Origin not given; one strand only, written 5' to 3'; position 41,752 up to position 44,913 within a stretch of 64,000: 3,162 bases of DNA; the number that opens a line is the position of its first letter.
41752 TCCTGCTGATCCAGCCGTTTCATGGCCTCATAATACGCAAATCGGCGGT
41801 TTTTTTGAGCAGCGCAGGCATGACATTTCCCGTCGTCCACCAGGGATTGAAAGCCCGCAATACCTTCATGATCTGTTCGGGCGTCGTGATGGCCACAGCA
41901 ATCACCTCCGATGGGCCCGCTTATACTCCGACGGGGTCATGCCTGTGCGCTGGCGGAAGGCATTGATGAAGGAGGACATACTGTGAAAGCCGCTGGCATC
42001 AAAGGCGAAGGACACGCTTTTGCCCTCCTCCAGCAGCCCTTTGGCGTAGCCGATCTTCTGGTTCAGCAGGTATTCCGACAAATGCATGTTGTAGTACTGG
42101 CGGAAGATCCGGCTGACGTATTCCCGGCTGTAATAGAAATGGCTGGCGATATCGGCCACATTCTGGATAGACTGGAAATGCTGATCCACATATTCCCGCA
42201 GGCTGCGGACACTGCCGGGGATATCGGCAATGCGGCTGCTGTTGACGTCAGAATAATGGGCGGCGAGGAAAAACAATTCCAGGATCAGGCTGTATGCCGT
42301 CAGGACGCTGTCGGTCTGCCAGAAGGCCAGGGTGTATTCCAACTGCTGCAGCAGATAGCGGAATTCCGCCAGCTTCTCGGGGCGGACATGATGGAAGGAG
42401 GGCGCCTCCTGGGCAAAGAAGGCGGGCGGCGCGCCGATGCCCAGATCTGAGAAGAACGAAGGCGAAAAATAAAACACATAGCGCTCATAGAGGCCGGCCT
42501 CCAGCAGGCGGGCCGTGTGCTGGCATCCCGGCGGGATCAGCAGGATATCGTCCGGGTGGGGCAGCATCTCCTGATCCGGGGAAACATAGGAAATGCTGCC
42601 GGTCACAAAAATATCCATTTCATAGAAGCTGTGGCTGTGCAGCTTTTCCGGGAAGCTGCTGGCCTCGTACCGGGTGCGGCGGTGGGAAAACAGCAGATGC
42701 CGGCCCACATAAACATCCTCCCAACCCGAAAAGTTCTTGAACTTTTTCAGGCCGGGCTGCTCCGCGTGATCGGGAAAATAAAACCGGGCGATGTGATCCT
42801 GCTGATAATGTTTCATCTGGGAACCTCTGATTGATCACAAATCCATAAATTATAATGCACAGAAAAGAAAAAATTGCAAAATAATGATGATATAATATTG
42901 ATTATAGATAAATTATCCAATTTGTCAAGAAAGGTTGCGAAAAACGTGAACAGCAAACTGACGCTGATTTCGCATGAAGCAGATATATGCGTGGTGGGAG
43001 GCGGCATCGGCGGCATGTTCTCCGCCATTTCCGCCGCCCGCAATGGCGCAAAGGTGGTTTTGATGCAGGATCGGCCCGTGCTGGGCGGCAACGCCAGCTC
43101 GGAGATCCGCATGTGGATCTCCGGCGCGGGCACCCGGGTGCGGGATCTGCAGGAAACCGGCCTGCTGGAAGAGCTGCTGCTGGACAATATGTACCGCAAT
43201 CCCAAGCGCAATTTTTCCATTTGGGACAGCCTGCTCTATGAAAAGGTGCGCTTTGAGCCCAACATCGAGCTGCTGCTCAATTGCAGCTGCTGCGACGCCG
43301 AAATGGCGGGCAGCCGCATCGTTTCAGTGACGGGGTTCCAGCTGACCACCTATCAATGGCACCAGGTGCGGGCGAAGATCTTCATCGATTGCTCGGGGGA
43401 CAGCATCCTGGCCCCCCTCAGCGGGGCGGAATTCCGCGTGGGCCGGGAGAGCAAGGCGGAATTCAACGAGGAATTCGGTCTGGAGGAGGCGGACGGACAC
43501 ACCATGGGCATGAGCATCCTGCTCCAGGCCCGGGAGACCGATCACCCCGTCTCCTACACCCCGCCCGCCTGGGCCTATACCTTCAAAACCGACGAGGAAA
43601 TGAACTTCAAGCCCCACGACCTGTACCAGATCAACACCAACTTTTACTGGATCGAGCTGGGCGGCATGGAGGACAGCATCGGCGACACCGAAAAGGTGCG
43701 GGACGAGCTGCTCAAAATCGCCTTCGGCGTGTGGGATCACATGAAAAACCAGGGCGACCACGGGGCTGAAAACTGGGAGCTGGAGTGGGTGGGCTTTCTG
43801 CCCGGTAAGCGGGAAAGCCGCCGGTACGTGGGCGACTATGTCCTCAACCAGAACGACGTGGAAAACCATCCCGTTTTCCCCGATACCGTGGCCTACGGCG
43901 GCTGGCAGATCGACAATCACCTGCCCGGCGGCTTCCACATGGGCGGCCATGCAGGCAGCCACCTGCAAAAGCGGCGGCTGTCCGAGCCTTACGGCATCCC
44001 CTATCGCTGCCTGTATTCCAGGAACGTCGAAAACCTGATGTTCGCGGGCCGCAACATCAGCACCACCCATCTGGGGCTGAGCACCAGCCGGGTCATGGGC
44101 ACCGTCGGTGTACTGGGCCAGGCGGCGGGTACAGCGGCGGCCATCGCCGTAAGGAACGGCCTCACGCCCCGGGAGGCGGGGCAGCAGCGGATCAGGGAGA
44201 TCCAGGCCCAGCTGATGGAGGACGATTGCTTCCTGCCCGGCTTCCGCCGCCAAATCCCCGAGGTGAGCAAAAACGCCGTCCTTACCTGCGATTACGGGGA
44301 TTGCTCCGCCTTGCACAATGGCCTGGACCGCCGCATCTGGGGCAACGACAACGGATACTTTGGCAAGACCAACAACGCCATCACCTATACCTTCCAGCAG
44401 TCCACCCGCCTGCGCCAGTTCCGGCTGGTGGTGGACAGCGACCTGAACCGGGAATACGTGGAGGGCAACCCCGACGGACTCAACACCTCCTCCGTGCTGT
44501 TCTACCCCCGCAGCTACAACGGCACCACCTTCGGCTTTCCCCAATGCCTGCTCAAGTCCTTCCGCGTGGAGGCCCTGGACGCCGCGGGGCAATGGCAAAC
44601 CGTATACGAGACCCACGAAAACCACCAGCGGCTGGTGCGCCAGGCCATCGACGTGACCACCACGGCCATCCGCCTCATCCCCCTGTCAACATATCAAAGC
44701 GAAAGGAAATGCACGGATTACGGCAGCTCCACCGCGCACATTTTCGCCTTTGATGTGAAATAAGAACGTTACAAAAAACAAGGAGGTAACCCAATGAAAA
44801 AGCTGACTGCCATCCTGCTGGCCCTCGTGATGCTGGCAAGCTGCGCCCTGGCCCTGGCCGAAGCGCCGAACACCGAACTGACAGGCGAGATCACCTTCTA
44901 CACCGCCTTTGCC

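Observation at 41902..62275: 20-kb sugar island built around five paralogous FAD-dependent oxidoreductases with no recognisable glycoside hydrolase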

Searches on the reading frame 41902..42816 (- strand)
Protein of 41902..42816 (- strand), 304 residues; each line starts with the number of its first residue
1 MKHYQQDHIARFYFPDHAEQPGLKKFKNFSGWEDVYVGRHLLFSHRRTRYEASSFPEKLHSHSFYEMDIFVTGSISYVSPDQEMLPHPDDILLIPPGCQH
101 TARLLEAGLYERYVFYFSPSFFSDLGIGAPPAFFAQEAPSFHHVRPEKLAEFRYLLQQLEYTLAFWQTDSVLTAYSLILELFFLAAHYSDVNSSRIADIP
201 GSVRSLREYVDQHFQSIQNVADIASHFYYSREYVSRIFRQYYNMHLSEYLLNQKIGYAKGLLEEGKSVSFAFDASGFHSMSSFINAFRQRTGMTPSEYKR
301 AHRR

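Call 3: search_protein_families(library=pfam, proteins=[window:41902-42816:-], max_evalue=0.01)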
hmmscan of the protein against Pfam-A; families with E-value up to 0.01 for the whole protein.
window:41902-42816:- (304 aa): 3 families
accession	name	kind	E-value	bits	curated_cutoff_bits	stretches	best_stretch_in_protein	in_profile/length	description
PF12833.13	HTH_18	-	4.2e-18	65.8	33.6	1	223-300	1-79/80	Helix-turn-helix domain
PF00165.29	HTH_AraC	-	4e-14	52.8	26.6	2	212-250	3-41/42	Bacterial regulatory helix-turn-helix proteins, AraC family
PF02311.25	AraC_binding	-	1e-07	32.2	21.1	1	45-130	6-89/135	AraC-like ligand binding domain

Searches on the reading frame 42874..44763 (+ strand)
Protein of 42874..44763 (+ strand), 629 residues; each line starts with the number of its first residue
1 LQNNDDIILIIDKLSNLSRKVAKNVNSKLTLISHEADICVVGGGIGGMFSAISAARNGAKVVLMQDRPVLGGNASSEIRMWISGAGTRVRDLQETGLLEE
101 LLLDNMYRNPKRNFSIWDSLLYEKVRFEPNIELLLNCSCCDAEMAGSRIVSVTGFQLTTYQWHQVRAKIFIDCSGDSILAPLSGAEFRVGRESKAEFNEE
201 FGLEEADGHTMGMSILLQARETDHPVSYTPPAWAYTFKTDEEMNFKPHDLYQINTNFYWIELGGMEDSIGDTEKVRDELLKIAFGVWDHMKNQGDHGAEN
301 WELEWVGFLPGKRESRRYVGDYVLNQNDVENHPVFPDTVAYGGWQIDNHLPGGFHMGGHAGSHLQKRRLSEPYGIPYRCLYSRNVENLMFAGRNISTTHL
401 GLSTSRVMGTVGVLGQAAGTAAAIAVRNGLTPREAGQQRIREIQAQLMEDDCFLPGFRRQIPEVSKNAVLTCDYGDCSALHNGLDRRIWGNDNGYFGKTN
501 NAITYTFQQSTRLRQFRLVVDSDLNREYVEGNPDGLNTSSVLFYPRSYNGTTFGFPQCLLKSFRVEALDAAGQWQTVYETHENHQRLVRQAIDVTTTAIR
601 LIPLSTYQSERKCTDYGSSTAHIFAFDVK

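Call 3: search_protein_families(library=pfam, proteins=[window:42874-44763:+], max_evalue=0.01)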
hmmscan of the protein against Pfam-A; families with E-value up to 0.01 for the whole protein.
window:42874-44763:+ (629 aa): 7 families
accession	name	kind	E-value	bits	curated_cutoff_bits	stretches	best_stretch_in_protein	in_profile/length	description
PF12831.13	FAD_oxidored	-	5.4e-86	289.9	27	1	37-447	1-416/416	FAD dependent oxidoreductase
PF13450.12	NAD_binding_8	-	3.8e-07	30.7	21.9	1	40-77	1-38/68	NAD(P)-binding Rossmann-like domain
PF01266.30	DAO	-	9.1e-06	25.9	27.9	1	37-85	1-50/353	FAD dependent oxidoreductase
PF00890.30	FAD_binding_2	-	9.5e-06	25.5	20.4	1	37-74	1-38/414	FAD binding domain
PF07992.20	Pyr_redox_2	-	7.6e-05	22.7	26.1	1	37-146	2-82/291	Pyridine nucleotide-disulphide oxidoreductase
PF01134.28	GIDA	-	0.00095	18.8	22.1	1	37-65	1-29/391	Glucose inhibited division protein A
PF03486.20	HI0933_like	-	0.002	18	50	1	37-71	2-36/244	HI0933-like protein Rossmann domain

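Call 8: search_protein_families(library=ncbifam, proteins=[window:42874-44763:+], max_evalue=0.001)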
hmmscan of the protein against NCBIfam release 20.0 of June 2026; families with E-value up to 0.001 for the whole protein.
window:42874-44763:+ (629 aa): 29 families (the best 25 are shown)
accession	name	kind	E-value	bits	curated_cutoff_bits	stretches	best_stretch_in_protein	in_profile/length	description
NF004789.0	PRK06134.1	subfamily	6.1e-07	28.4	747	1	33-84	10-62/581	FAD-dependent oxidoreductase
TIGR01372.1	soxA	subfamily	1.4e-06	26.4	1164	1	32-84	165-216/996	sarcosine oxidase subunit alpha family protein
NF005508.0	PRK07121.1-1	equivalog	1.5e-06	27.1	537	1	27-90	12-75/497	FAD-binding protein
NF005512.0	PRK07121.1-5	subfamily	4.3e-06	25.5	812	1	21-89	7-75/489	FAD-binding protein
NF009476.0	PRK12839.1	equivalog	7.3e-06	24.4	940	1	33-81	6-55/572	FAD-dependent oxidoreductase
TIGR01813.1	flavo_cyto_c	subfamily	1.3e-05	24.1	285.45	1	37-92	1-56/444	flavocytochrome c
NF041891.1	hdrA_Methbact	equivalog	1.3e-05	23.6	1300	1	22-74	122-172/762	ferredoxin:CoB-CoM heterodisulfide reductase subunit HdrA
NF009477.0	PRK12843.1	equivalog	1.9e-05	23.3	758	1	33-84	14-66/578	FAD-dependent oxidoreductase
TIGR03467.1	HpnE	equivalog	2.2e-05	24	283.05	1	39-76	2-39/430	hydroxysqualene dehydroxylase HpnE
NF050086.1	pipecolate_AmaA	exception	2.2e-05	23.3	600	1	20-91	9-81/425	L-pipecolate oxidase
NF006130.0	PRK08274.1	equivalog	2.6e-05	23.2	369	1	34-75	4-47/467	FAD-dependent tricarballylate dehydrogenase TcuA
NF005064.0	PRK06481.1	equivalog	4.4e-05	22.4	542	1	31-75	57-101/506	flavocytochrome c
NF005882.1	PRK07843.1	equivalog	4.4e-05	22.1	788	1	36-84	2-51/547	3-oxosteroid 1-dehydrogenase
TIGR01350.1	lipoamide_DH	equivalog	5.7e-05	22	408.8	1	36-72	2-37/461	dihydrolipoyl dehydrogenase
NF053677.1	Desat2ChcC2Cyan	equivalog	7.7e-05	21.2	900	1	37-87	2-53/558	4-oxocyclohex-2-ene-1-carboxylate 5-dehydrogenase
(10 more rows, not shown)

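Call 96: find_related_loci(query=window:42946-44763:+, collection=metagenome_contigs, flank=7000)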
Query window:42946-44763:+ (605 aa) in metagenome_contigs; peptide patterns used: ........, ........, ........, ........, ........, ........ (x = any residue, [..] = any of these).
68 stretches matched a pattern; 24 encode a relative of the query (tblastn E <= 1e-3); 24 distinct loci.
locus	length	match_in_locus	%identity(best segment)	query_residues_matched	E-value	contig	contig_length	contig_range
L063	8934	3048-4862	99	1-605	0e+0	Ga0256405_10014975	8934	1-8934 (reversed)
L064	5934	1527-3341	87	1-605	0e+0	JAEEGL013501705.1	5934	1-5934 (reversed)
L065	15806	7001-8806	80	4-605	0e+0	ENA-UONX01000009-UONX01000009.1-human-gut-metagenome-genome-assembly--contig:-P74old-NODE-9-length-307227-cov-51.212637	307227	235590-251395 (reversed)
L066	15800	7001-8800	77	4-604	0e+0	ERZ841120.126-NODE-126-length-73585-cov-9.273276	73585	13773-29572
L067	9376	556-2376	75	1-604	0e+0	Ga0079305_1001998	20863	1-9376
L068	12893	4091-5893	78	5-605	0e+0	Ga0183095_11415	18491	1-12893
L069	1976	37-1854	72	1-605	0e+0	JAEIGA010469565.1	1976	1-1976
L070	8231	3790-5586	71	8-605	0e+0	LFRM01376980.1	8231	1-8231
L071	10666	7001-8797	70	8-605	0e+0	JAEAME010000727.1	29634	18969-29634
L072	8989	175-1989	69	4-604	0e+0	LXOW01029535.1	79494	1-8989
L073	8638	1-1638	77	58-604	0e+0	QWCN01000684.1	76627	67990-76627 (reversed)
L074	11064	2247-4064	67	1-605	0e+0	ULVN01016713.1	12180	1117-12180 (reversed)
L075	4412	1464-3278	68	5-604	0e+0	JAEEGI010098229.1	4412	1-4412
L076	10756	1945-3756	67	3-605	0e+0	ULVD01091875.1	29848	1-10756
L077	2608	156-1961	65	4-604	0e+0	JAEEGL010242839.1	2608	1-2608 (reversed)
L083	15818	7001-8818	67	1-605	0e+0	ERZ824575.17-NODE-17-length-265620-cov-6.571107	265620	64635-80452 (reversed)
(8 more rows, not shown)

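Call 99: search_protein_families(library=pfam, proteins=[L065:2851-5868:+, L065:408-1193:+, L065:1209-2012:+, L065:1973-2641:+, L065:12929-13744:+, L083:4445-5875:+, L083:1661-3148:+, L083:10256-11305:-, L076:5240-6412:-, L076:6456-7994:-], max_evalue=0.0001)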
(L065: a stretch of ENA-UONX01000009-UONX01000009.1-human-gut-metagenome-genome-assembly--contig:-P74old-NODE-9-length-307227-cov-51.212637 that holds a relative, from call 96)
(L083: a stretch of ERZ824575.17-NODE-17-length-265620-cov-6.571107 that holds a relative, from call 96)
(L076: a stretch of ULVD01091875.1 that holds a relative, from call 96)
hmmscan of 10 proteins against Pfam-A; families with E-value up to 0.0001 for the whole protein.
L065:2851-5868:+ (1006 aa): 1 family
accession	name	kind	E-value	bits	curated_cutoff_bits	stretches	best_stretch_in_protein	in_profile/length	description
PF03009.23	GDPD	-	3.1e-24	86.8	23.6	1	604-831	1-240/244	Glycerophosphoryl diester phosphodiesterase family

L065:408-1193:+ (262 aa): 1 family
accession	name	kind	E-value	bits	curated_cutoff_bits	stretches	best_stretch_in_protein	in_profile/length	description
PF01261.30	AP_endonuc_2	-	3.6e-17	63.3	31.1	1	54-255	43-247/249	Xylose isomerase-like TIM barrel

L065:1209-2012:+ (268 aa): 4 families
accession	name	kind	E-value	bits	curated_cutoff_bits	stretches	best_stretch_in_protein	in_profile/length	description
PF00106.31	adh_short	-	6.7e-55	186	26.6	1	11-199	1-187/195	short chain dehydrogenase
PF13561.12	adh_short_C2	-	3.2e-53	181.2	27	1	19-265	3-235/236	Enoyl-(Acyl carrier protein) reductase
PF08659.16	KR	-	2.5e-13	50.8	22.6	1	13-193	3-178/180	KR domain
PF01370.27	Epimerase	-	5.1e-08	33.1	20.9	1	13-178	1-160/240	NAD dependent epimerase/dehydratase family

L065:1973-2641:+ (223 aa): 1 family
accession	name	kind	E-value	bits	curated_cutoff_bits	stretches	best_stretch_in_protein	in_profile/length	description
PF04854.19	DUF624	-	1.9e-15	57.2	24.2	1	38-108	2-76/77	Protein of unknown function, DUF624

L065:12929-13744:+ (272 aa): 4 families
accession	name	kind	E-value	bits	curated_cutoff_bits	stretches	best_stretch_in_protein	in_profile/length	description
PF00106.31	adh_short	-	4.3e-55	186.7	26.6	1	15-203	1-187/195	short chain dehydrogenase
PF13561.12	adh_short_C2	-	6.8e-53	180.1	27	1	23-269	3-235/236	Enoyl-(Acyl carrier protein) reductase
PF08659.16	KR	-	4.9e-13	49.8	22.6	1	17-197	3-178/180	KR domain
PF01370.27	Epimerase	-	1.2e-07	31.9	20.9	1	17-182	1-160/240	NAD dependent epimerase/dehydratase family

L083:4445-5875:+ (477 aa): 8 families
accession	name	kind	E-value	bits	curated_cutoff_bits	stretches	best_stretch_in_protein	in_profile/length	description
PF06745.19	ATPase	-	1.2e-15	57.9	26.6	1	93-160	3-72/231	KaiC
PF13481.12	AAA_25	-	2.7e-14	53.7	27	1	99-239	23-194/195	AAA domain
PF18073.7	Zn_ribbon_LapB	-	1e-11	44.7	25.7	1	17-44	1-28/28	Rubredoxin metal binding domain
PF00004.35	AAA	-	1e-07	32.9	21.2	1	112-241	1-114/131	ATPase family associated with various cellular activities (AAA)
PF13541.12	ChlI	-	1e-06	29.1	27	1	363-445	36-119/121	Subunit ChlI of Mg-chelatase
PF03796.21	DnaB_C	-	5.2e-06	26.5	27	1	93-193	4-109/255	DnaB-like helicase C terminal domain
PF13401.12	AAA_22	-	1.6e-05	25.6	27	1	110-234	6-123/130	AAA domain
PF05362.19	Lon_C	-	4.6e-05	23.5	21.1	0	367-447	91-172/205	Lon protease (S16) C-terminal proteolytic domain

L083:1661-3148:+ (496 aa): 3 families
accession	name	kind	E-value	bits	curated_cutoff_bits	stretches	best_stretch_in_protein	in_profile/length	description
PF00768.25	Peptidase_S11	-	3.1e-32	112.4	27.6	1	100-325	14-238/239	D-alanyl-D-alanine carboxypeptidase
PF13354.11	Beta-lactamase2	-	1.3e-10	41.5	22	1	110-250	10-151/214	Beta-lactamase enzyme family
PF07943.18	PBP5_C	-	2.6e-05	24.7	21.2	1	370-442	21-90/91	Penicillin-binding protein 5, C-terminal domain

L083:10256-11305:- (350 aa): 3 families
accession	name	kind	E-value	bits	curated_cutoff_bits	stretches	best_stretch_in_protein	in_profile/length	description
PF01610.23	DDE_Tnp_ISL3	-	3.7e-69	233.6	23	1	103-338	1-240/240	Transposase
PF13542.12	HTH_Tnp_ISL3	-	9.5e-08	31.8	27.4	1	41-89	1-48/51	Helix-turn-helix domain of transposase family ISL3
PF14690.11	Zn_ribbon_ISL3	-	1.8e-07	31.9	25.5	1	2-35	13-47/47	zinc-finger of transposase IS204/IS1001/IS1096/IS1165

L076:5240-6412:- (391 aa): 1 family
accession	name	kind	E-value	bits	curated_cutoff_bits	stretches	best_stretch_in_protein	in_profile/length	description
PF01098.24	FTSW_RODA_SPOVE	-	6e-69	233.2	26.4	1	22-367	4-354/356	Cell cycle protein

L076:6456-7994:- (513 aa): 3 families
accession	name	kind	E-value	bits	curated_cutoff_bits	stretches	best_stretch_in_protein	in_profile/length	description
PF09180.16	ProRS-C_1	-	8.3e-26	90.4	31.5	1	445-513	1-71/71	Prolyl-tRNA synthetase, C-terminal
PF00587.30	tRNA-synt_2b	-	3.1e-21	76.7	29.3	1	142-308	9-176/179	tRNA synthetase class II core domain (G, H, P, S and T)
PF03129.25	HGTP_anticodon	-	1.1e-20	74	21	1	327-418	1-93/94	Anticodon binding domain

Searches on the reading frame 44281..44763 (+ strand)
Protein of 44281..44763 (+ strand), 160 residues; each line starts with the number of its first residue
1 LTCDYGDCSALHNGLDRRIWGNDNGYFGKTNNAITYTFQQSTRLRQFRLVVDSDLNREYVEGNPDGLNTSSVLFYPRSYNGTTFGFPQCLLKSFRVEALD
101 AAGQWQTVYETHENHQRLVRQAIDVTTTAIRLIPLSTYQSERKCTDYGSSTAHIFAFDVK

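Call 73: search_protein_families(library=pfam, proteins=[window:44281-44763:+], max_evalue=5)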
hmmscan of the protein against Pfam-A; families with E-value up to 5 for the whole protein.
window:44281-44763:+ (160 aa): 2 families
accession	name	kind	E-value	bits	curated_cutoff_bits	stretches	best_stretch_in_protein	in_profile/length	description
PF00754.31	F5_F8_type_C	-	0.0052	17.3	28.2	1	91-139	63-117/127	F5/8 type C domain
PF22633.2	F5_F8_type_C_2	-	0.089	13.8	27.8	1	91-127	48-83/91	NedA-like, galactose-binding domain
